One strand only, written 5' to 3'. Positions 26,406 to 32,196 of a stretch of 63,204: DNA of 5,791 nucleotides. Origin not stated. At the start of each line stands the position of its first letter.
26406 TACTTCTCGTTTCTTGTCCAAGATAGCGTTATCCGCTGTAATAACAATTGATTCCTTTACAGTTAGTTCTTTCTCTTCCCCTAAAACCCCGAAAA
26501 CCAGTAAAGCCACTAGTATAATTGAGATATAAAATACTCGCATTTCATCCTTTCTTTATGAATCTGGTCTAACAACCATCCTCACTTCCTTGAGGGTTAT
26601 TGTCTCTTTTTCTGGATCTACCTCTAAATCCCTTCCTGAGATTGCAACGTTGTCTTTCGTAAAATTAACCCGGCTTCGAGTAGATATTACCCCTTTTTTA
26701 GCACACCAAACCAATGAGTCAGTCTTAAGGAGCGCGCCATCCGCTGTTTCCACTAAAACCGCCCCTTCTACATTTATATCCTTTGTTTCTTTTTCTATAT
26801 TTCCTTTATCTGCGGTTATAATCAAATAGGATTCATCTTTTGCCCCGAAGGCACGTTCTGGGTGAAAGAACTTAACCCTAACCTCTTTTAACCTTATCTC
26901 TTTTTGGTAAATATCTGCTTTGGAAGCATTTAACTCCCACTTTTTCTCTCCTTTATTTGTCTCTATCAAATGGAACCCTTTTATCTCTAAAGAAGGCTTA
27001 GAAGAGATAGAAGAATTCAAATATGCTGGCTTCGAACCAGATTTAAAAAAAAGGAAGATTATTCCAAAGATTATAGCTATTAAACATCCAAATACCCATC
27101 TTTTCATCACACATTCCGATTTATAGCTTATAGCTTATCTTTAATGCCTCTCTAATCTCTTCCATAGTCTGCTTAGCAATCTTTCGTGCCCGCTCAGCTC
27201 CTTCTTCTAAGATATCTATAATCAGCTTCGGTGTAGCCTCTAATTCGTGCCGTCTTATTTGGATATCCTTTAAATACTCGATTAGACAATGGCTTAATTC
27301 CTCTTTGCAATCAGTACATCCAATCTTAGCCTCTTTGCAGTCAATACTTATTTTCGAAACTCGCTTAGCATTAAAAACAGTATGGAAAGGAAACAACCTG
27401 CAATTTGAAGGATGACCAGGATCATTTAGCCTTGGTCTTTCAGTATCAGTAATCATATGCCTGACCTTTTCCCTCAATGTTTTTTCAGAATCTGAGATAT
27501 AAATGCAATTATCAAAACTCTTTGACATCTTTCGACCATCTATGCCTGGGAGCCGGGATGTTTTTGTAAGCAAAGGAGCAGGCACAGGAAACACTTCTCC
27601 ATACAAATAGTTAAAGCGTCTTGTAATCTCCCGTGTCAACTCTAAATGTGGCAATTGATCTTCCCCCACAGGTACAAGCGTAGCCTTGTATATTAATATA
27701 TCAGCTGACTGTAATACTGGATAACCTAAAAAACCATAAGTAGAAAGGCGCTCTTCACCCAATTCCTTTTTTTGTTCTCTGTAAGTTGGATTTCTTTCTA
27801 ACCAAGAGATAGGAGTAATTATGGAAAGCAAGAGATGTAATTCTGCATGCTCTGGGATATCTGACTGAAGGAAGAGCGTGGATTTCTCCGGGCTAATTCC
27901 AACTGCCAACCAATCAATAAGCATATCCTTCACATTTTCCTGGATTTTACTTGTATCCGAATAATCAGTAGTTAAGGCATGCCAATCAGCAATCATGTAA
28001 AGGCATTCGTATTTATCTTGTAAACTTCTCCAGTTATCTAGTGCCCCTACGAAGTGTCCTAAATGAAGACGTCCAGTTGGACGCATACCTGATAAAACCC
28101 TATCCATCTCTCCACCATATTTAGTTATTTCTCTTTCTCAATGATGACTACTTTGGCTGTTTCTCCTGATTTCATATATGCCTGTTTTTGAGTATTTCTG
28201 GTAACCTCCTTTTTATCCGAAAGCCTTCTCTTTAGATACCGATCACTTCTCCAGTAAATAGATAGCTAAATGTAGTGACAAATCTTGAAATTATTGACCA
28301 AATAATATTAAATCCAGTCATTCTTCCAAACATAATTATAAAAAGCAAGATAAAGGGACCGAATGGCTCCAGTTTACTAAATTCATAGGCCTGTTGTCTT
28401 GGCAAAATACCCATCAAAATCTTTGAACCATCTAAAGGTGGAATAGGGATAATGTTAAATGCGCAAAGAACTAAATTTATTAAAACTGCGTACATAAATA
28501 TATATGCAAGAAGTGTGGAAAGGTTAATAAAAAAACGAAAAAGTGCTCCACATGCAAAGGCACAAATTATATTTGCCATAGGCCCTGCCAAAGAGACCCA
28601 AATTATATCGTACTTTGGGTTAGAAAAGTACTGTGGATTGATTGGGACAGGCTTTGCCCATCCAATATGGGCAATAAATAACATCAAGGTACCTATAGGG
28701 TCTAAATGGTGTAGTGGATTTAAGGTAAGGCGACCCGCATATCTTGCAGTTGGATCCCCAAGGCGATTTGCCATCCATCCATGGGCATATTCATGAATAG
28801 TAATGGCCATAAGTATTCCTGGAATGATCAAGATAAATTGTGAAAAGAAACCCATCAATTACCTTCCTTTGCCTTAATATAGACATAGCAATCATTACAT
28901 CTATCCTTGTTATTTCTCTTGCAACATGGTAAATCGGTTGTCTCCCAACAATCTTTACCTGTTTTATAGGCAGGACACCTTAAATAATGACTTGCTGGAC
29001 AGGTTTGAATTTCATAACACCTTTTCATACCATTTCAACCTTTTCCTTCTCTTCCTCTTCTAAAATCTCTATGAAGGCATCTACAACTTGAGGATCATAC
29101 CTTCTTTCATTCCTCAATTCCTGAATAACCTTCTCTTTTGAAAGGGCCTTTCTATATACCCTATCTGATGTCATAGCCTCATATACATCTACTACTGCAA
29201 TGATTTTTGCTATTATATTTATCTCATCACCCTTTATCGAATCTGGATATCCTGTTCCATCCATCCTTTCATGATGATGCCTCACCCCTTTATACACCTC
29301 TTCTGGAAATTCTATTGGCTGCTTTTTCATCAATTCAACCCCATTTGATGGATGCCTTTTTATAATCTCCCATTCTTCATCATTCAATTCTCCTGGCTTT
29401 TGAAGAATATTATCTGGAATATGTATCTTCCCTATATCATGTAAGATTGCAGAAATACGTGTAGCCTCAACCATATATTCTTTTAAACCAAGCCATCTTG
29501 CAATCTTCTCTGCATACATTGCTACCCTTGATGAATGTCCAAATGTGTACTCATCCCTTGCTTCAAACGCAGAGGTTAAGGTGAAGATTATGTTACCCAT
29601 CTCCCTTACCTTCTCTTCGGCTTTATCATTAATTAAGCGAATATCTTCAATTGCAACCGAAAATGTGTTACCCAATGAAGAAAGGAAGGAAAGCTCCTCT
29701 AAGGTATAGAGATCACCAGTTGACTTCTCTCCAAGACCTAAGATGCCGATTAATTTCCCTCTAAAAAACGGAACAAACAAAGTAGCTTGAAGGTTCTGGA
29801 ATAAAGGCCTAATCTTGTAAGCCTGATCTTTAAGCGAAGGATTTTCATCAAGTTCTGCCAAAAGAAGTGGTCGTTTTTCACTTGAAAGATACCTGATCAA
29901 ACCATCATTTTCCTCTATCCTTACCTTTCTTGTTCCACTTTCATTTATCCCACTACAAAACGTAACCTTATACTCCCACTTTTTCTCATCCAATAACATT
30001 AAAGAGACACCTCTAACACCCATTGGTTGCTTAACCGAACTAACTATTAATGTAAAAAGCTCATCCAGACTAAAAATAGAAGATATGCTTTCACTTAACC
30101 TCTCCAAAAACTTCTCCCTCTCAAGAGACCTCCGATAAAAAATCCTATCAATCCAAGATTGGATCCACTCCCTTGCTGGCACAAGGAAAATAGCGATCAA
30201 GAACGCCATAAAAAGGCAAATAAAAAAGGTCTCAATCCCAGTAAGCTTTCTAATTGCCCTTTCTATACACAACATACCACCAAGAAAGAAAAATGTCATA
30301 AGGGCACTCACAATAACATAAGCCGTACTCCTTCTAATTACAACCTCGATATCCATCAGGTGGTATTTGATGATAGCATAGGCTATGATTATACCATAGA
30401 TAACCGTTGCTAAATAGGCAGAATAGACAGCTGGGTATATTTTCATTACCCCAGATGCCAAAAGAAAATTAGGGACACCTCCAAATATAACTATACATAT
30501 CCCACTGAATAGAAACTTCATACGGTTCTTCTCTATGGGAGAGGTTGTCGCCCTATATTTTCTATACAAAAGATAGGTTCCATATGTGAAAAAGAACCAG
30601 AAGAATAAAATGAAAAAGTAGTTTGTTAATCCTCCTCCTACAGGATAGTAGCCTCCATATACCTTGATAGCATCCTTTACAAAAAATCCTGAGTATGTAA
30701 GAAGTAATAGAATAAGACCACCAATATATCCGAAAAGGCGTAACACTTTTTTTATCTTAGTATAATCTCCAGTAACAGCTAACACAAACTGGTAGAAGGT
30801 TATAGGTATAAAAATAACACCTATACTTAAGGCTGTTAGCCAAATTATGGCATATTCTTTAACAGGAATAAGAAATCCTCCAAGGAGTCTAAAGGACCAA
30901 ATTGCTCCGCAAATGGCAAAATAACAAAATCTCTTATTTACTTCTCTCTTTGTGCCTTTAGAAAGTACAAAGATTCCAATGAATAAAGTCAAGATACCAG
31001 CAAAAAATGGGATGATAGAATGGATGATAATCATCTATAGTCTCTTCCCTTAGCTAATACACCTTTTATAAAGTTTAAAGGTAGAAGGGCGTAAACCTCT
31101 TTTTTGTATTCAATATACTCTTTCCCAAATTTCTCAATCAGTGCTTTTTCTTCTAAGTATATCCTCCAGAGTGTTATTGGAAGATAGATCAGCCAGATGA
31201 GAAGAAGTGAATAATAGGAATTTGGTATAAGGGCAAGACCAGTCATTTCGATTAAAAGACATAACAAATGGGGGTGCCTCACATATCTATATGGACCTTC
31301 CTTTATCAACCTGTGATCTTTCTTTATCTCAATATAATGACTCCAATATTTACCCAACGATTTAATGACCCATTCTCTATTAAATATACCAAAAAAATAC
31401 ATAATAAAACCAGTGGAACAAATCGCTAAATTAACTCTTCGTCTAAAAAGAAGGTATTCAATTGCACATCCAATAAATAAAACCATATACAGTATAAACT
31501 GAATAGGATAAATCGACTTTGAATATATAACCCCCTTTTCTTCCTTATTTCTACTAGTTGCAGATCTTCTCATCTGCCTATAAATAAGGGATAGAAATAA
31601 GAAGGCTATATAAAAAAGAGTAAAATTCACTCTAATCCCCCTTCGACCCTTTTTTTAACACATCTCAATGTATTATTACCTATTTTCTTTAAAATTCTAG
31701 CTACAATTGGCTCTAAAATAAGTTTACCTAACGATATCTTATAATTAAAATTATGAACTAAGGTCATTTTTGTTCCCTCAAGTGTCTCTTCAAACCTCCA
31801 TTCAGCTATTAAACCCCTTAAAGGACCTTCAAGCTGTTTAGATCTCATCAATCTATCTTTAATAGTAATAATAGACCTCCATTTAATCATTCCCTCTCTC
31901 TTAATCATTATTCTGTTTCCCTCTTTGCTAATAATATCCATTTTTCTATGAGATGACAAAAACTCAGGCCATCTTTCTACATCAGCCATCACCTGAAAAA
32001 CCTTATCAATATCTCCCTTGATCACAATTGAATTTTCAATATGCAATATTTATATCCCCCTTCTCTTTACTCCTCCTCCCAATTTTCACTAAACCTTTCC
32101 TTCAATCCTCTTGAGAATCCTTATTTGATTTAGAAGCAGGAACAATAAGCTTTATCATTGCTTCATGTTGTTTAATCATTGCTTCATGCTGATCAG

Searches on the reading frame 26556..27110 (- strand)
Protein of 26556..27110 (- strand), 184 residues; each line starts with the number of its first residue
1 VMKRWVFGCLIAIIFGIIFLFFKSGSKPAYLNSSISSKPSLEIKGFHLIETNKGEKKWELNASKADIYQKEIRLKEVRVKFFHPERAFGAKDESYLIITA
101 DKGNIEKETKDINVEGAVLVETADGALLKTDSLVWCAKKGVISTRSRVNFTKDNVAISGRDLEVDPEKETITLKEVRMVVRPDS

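Call 12: search_protein_families(library=pfam, proteins=[window:26556-27110:-], max_evalue=0.001)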
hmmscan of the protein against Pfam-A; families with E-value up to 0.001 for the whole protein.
window:26556-27110:- (184 aa): 1 family
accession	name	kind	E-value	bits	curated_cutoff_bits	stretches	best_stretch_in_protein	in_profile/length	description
PF06835.18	LptC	-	9.6e-16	58.3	21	1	10-177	2-171/175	Lipopolysaccharide-assembly, LptC-related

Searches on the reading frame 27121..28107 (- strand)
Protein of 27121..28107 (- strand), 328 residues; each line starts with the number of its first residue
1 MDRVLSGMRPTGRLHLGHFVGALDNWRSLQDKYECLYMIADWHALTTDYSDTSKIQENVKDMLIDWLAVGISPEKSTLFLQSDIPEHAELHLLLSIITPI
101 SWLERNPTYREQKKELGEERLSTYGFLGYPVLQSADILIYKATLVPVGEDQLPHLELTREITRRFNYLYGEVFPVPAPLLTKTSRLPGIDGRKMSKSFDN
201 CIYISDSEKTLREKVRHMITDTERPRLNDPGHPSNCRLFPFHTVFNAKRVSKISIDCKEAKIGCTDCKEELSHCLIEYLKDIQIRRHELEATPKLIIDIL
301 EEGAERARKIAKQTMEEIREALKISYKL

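Call 12: search_protein_families(library=pfam, proteins=[window:27121-28107:-], max_evalue=0.001)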
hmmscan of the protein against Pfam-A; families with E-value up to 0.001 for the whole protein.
window:27121-28107:- (328 aa): 1 family
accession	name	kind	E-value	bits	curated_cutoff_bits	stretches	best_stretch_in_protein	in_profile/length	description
PF00579.31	tRNA-synt_1b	-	1.8e-65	221.6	21.1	1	3-279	7-291/292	tRNA synthetases class I (W and Y)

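Call 43: find_homologous_proteins(query=window:27121-28107:-, max_evalue=1e-40)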
Query window:27121-28107:- (328 aa): 8000 proteins with E <= 1e-40 among 8000 candidates; the best 120 are listed.
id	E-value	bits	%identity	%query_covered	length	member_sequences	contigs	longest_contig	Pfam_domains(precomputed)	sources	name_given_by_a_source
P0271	9.4e-221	750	100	100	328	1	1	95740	PF00579.32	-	-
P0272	3.7e-193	659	89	99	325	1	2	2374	PF00579.32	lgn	-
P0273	2.2e-181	620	83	99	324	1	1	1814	PF00579.32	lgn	-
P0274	4.0e-137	475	63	98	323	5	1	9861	PF00579.32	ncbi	-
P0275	6.3e-136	471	64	98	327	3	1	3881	PF00579.32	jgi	jgi:tryptophanyl-tRNA synthetase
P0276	8.5e-136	471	64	98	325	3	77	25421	PF00579.32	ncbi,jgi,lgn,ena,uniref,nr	ncbi:MAG: tryptophan--tRNA ligase [bacterium (Candidatus Ratteibacteria) CG_4_10_14_3_um_filter_41_1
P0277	1.7e-135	470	63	98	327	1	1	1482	PF00579.32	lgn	-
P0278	2.5e-135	469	64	98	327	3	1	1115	PF00579.32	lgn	-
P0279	6.4e-135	468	64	98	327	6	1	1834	PF00579.32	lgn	-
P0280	7.6e-135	467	63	98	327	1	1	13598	PF00579.32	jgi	-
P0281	1.6e-134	466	60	98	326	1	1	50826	PF00579.32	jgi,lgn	-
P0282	2.5e-134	466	62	98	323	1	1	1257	PF00579.32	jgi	jgi:tryptophanyl-tRNA synthetase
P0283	4.3e-134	465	59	98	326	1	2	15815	PF00579.32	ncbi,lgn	-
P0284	6.1e-134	464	64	98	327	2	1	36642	PF00579.32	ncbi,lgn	ncbi:MAG: tryptophan--tRNA ligase [bacterium]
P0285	3.1e-133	462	60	98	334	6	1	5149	PF00579.32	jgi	-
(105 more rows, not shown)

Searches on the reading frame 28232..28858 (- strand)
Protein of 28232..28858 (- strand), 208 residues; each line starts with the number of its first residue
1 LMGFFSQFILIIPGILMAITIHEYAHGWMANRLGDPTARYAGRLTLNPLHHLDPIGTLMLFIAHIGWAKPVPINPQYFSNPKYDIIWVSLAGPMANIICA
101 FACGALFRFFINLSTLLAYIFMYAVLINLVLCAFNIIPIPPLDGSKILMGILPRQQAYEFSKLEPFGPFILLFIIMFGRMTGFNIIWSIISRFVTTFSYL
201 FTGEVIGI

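Call 12: search_protein_families(library=pfam, proteins=[window:28232-28858:-], max_evalue=0.001)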
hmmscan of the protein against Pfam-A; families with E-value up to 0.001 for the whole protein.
window:28232-28858:- (208 aa): 1 family
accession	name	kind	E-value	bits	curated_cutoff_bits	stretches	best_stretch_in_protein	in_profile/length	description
PF02163.28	Peptidase_M50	-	1.3e-12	48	27.2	2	117-157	159-200/221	Peptidase family M50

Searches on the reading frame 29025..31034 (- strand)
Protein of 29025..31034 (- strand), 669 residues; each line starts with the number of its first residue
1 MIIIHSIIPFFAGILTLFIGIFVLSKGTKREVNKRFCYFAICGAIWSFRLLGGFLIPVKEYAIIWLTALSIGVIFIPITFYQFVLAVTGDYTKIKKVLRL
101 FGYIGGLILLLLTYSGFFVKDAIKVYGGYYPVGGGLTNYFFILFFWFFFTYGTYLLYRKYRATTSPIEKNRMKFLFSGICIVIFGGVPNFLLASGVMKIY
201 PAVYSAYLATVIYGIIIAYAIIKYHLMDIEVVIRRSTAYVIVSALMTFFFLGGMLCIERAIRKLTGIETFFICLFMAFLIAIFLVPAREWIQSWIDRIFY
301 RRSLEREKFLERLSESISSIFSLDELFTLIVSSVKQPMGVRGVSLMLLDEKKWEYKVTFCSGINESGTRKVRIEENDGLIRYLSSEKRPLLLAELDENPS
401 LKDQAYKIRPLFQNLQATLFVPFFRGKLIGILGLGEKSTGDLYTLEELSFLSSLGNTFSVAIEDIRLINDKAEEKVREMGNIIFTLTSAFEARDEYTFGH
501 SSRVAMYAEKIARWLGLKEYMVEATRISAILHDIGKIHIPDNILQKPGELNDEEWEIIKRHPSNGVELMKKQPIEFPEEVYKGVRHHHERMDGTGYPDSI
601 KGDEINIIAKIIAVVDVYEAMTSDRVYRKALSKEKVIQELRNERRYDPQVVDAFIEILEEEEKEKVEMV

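Call 12: search_protein_families(library=pfam, proteins=[window:29025-31034:-], max_evalue=0.001)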
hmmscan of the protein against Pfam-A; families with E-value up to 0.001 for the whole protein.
window:29025-31034:- (669 aa): 6 families
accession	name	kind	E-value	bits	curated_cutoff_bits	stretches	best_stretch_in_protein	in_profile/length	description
PF13487.12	HD_5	-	3.5e-36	125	27.2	1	491-650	8-170/170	HD domain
PF01966.28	HD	-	1.5e-22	80.5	22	1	497-621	1-116/116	HD domain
PF16927.11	HisKA_7TM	-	9.8e-13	48.9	28.6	1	10-229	3-222/224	N-terminal 7TM region of histidine kinase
PF13185.12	GAF_2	-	6.8e-10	39.7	28.6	1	322-463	3-136/136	GAF domain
PF01590.32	GAF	-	2e-07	32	22.4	1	323-462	2-133/133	GAF domain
PF08668.18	HDOD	-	0.0005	20.1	22.9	0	497-547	95-143/196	HDOD domain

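Call 76: search_protein_families(library=ncbifam, proteins=[window:29025-31034:-], max_evalue=0.001)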
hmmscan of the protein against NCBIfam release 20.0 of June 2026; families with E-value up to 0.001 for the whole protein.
window:29025-31034:- (669 aa): 5 families
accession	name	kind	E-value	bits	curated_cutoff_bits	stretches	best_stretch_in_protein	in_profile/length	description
NF053512.1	nitric_RR_NosR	exception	1.3e-36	126.6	400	1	468-665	163-361/422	response regulator c-di-GMP phosphodiesterase, NosR family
TIGR00277.1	HDIG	domain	1e-10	41.3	27.6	1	495-589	3-83/84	HDIG domain-containing metalloprotein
NF008283.0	PRK11061.1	equivalog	7.2e-07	27.8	583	1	313-462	8-154/748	phosphoenolpyruvate--protein phosphotransferase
TIGR01596.1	cas3_HD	equivalog_domain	0.00025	21.1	43.45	1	500-641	4-119/178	CRISPR-associated endonuclease Cas3''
TIGR02621.3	cas3_GSU0051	exception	0.00076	18.4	400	0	500-538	674-712/854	type I-G CRISPR-associated helicase/endonuclease Cas3g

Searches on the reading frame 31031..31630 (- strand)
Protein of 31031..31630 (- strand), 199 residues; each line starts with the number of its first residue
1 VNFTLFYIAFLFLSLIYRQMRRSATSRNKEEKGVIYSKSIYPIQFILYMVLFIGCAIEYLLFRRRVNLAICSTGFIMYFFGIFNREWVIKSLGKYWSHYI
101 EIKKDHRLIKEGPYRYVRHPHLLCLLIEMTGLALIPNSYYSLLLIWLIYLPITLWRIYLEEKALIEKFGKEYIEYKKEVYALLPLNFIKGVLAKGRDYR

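Call 12: search_protein_families(library=pfam, proteins=[window:31031-31630:-], max_evalue=0.001)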
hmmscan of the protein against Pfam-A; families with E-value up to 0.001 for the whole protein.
window:31031-31630:- (199 aa): 2 families
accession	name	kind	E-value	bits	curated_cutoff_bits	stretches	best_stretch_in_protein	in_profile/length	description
PF04140.19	ICMT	-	8e-19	68.3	24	1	77-166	4-95/95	Isoprenylcysteine carboxyl methyltransferase (ICMT) family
PF04191.18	PEMT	-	4.4e-14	53.2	25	1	73-170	5-104/105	Phospholipid methyltransferase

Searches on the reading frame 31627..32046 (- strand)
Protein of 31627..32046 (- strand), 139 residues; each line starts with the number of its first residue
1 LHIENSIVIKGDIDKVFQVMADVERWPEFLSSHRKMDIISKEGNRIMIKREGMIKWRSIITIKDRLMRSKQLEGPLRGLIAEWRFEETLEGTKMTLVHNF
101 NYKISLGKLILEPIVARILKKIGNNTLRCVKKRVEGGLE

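Call 3: search_protein_families(library=pfam, proteins=[window:31627-32046:-], max_evalue=0.01)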
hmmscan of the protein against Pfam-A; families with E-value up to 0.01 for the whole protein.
window:31627-32046:- (139 aa): 2 families
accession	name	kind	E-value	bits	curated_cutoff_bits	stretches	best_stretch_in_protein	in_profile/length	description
PF03364.25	Polyketide_cyc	-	6.2e-12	46.3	23.4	1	13-123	5-122/126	Polyketide cyclase / dehydrase and lipid transport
PF10604.15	Polyketide_cyc2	-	2.6e-09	38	27.4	1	2-135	3-142/142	Polyketide cyclase / dehydrase and lipid transport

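Call 4: search_protein_families(library=ncbifam, proteins=[window:31627-32046:-], max_evalue=0.01)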
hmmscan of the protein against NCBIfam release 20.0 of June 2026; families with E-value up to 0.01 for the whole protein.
window:31627-32046:- (139 aa): 1 family
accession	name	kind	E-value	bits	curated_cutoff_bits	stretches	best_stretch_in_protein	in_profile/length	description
NF007999.1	PRK10724.1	equivalog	7.2e-05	23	258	1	4-133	5-137/144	type II toxin-antitoxin system RatA family toxin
